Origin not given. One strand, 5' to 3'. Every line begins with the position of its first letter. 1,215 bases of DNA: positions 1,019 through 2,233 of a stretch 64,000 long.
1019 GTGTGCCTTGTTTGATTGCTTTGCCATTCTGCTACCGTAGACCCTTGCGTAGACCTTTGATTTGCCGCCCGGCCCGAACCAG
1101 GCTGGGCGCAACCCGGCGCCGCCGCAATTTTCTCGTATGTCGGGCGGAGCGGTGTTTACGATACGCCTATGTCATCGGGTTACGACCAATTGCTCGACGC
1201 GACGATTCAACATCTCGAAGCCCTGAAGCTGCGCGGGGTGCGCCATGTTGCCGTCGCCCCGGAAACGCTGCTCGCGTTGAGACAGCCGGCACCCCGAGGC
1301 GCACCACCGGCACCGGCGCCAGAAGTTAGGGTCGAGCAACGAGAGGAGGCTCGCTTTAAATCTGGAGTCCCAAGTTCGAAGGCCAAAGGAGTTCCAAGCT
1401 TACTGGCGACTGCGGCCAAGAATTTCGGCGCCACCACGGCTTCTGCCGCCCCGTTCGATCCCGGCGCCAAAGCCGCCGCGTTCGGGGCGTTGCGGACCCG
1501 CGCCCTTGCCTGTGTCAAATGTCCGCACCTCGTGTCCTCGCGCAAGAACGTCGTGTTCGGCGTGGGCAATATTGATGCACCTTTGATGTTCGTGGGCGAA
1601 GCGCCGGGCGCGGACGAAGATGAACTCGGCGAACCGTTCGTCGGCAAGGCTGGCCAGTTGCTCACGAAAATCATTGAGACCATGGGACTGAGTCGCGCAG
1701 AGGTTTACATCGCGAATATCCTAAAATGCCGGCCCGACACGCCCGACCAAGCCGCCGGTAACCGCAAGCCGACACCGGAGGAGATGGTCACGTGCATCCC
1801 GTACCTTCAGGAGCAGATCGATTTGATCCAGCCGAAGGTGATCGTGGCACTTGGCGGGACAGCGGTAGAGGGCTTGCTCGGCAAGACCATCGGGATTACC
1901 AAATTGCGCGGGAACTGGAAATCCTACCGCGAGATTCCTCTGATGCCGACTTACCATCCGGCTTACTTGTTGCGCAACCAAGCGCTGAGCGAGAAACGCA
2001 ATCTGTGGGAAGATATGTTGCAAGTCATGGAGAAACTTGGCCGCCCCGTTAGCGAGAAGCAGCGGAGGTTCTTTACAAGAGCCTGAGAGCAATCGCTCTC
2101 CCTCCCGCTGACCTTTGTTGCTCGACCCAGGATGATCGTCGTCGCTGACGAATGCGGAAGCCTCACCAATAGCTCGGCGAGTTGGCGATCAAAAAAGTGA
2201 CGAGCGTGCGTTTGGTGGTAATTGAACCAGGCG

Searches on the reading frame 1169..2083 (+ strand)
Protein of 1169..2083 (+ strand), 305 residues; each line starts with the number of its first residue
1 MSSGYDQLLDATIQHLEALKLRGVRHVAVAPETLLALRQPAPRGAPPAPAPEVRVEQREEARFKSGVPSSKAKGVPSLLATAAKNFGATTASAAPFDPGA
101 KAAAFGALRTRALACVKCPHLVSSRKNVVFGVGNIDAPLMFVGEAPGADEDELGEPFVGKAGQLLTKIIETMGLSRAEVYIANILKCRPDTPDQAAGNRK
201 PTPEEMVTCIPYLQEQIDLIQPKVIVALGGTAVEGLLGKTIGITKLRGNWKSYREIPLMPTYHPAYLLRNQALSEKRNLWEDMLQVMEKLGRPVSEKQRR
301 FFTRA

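Call 53: search_protein_families(library=pfam, alignment_id=A2, max_evalue=0.00001)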
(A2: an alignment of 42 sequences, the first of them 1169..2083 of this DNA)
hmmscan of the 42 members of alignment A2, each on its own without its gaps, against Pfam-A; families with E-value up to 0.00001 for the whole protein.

A. member 1, window:1169-2083:+ (305 aa): 1 family
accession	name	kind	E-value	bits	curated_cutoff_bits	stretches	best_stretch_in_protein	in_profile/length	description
PF03167.25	UDG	-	2.2e-40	138.5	24.3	1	130-283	1-140/141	Uracil DNA glycosylase superfamily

B. families by the number of members that match (of 42 scanned): 59 families (the first 25 are shown)
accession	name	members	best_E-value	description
PF07995.17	GSDH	3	1.6e-45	Glucose / Sorbosone dehydrogenase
PF13360.13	PQQ_2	2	7e-34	Outer membrane protein assembly factor BamB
PF01011.28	PQQ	2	6.1e-14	Glucose/ethanol/alcohol dehydrogenase, beta-propeller domain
PF13570.13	Beta-prop_ACSF4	2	5.2e-13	Beta-alanine-activating enzyme, beta-propeller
PF13847.12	Methyltransf_31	2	6.5e-10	Methyltransferase domain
PF05175.20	MTS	2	3e-08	Methyltransferase small domain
PF03255.19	ACCA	1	5.5e-141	Acetyl co-enzyme A carboxylase carboxyltransferase-like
PF00425.24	Chorismate_bind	1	5.9e-89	chorismate binding enzyme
PF01116.26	F_bP_aldolase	1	8.1e-82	Fructose-bisphosphate aldolase class-II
PF04962.18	KduI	1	1.1e-80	KduI/IolB family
PF00202.27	Aminotran_3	1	1.5e-78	Aminotransferase class-III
PF03190.21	Thioredox_DsbH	1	3.2e-75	Protein of unknown function, DUF255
PF00482.28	T2SSF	1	1.2e-64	Type II secretion system (T2SS), protein F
PF04552.19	Sigma54_DBD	1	2e-57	Sigma-54, DNA binding domain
PF00155.27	Aminotran_1_2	1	3.7e-57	Aminotransferase class I and II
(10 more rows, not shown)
